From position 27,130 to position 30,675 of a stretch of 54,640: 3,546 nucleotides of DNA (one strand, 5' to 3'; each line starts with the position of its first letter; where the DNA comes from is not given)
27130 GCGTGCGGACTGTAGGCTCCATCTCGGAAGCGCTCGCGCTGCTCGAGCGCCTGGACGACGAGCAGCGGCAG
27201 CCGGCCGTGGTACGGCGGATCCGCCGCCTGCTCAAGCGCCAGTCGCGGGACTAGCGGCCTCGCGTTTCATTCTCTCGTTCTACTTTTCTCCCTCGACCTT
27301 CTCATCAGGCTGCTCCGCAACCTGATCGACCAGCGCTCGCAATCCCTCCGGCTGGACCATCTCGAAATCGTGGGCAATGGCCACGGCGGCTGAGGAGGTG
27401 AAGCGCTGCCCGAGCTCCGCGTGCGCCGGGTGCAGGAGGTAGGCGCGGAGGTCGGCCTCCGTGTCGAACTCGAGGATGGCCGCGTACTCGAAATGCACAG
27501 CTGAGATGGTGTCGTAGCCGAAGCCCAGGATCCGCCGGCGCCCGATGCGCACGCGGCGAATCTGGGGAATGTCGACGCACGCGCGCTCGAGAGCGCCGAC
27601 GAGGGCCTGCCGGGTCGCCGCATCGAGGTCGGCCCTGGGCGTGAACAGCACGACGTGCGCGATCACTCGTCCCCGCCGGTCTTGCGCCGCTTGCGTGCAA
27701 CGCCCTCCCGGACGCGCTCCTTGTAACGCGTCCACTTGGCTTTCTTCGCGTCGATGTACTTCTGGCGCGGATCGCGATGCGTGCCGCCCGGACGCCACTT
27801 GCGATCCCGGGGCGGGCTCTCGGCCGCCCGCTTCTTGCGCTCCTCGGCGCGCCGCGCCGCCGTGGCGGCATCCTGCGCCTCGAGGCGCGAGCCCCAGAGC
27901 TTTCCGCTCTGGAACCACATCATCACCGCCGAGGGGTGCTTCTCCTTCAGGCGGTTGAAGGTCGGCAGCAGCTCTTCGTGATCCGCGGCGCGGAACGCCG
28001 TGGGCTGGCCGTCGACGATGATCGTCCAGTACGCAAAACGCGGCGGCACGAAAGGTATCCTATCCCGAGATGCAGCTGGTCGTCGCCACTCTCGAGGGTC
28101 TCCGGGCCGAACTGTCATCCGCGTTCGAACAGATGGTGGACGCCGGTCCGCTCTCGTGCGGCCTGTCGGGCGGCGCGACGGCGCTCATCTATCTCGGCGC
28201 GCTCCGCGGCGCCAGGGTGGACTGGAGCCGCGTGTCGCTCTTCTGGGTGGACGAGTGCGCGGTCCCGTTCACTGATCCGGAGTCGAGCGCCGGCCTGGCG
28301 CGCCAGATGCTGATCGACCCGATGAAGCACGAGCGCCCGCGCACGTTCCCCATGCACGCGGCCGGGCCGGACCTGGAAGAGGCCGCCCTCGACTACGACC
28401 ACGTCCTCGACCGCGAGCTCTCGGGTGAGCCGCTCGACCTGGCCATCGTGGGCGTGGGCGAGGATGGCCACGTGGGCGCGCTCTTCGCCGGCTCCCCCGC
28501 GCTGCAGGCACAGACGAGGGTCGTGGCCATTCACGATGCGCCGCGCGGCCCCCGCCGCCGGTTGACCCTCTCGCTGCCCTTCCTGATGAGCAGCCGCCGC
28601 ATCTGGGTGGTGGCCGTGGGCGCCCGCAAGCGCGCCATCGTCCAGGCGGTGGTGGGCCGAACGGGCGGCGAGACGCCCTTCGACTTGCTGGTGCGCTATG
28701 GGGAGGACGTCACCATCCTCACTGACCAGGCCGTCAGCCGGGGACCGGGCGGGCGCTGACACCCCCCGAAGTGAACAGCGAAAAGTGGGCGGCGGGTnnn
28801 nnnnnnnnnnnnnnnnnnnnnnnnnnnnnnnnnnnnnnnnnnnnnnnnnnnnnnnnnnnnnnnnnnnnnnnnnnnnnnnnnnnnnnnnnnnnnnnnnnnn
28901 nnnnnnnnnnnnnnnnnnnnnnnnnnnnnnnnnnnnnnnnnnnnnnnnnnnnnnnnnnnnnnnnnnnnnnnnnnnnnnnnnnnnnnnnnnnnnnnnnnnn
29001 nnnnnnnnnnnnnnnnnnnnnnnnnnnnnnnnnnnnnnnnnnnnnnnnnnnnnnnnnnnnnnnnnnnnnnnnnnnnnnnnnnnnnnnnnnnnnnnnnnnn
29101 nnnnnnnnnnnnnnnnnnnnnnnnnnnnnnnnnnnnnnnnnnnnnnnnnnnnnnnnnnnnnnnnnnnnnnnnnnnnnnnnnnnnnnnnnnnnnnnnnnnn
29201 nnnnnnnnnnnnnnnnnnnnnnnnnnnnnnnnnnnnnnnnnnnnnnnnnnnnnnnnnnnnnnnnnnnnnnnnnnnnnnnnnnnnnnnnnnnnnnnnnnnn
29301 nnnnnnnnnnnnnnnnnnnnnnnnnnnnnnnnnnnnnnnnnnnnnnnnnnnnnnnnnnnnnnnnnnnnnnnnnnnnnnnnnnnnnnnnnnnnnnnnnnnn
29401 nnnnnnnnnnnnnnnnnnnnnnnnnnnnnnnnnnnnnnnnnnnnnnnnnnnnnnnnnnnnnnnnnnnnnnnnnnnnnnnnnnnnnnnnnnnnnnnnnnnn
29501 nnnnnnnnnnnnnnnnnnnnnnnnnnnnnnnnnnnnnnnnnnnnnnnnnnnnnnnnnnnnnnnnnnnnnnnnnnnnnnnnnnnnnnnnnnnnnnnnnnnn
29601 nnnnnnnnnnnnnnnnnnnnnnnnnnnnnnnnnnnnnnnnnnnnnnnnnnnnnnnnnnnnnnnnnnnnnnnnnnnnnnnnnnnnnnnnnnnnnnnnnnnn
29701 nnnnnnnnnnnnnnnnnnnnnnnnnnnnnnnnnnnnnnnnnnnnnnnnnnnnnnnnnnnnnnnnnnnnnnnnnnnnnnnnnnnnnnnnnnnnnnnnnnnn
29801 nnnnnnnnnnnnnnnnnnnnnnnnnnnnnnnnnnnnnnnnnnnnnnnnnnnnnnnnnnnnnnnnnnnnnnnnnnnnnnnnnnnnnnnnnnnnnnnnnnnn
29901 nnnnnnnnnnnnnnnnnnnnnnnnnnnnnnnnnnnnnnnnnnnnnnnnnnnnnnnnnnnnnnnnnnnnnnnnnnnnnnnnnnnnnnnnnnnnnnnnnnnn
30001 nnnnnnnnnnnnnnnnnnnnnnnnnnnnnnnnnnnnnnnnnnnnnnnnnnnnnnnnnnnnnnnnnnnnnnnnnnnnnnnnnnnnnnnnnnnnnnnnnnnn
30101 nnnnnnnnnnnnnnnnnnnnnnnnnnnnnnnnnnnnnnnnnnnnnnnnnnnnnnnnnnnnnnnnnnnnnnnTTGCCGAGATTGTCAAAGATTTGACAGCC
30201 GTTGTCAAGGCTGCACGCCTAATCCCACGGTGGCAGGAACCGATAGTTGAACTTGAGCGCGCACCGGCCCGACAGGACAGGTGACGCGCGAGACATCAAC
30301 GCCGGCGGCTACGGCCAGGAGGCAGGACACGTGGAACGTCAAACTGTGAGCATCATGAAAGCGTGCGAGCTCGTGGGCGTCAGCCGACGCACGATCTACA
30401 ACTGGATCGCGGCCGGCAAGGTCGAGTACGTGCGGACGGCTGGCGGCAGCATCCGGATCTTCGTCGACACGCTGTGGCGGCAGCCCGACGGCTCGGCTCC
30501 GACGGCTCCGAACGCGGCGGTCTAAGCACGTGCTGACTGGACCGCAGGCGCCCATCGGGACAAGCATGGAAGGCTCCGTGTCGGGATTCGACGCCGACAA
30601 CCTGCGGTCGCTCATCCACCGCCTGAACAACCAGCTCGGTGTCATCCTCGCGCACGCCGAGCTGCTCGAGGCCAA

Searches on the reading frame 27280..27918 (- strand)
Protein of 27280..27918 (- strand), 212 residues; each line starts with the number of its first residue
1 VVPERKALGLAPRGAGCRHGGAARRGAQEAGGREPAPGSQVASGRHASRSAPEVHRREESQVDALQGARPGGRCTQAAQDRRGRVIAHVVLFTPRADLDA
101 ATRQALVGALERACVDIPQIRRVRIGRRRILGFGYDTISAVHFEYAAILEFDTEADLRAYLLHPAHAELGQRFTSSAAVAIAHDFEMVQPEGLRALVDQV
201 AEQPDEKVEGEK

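Call 59: search_protein_families(library=pfam, proteins=[window:27280-27918:-], max_evalue=0.00001)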
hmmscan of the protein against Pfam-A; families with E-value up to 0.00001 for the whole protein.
window:27280-27918:- (212 aa): 1 family
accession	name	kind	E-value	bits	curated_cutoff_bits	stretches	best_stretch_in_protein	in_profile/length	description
PF07876.18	Dabb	-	8.3e-12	46.1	25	1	86-186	1-95/96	Stress responsive A/B Barrel Domain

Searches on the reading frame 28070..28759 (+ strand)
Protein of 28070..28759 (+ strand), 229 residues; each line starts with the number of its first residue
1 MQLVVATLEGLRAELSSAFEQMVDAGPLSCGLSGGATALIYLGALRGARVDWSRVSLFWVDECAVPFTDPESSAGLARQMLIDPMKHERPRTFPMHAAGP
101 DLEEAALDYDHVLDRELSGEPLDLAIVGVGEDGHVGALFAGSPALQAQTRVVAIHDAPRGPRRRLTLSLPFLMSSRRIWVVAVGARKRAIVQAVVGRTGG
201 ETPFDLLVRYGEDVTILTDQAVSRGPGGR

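Call 4: search_protein_families(library=pfam, proteins=[window:28070-28759:+], max_evalue=0.01)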
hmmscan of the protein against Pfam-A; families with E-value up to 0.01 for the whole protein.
window:28070-28759:+ (229 aa): 1 family
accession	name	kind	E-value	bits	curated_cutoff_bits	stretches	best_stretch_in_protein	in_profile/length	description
PF01182.26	Glucosamine_iso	-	3e-45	155.3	27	1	12-207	11-216/225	Glucosamine-6-phosphate isomerases/6-phosphogluconolactonase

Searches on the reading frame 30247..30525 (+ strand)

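Call 4: search_protein_families(library=pfam, proteins=[window:30247-30525:+], max_evalue=0.01)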
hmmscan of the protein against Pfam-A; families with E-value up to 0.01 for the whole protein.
window:30247-30525:+ (92 aa): 5 families
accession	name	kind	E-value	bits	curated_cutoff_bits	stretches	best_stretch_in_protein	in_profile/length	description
PF12728.13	HTH_17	-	1.4e-08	35.3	27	1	38-74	6-41/51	Helix-turn-helix domain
PF00376.29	MerR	-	1.7e-06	28.2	28.2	1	38-67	4-34/38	MerR family regulatory protein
PF13551.12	HTH_29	-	1.5e-05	25.4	28.1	1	34-55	12-34/64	Winged helix-turn helix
PF13518.12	HTH_28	-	1.8e-05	25.2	25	1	32-55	12-34/52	Helix-turn-helix domain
PF13384.12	HTH_23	-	3.6e-05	23.9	24.6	1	34-55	18-39/50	Homeodomain-like domain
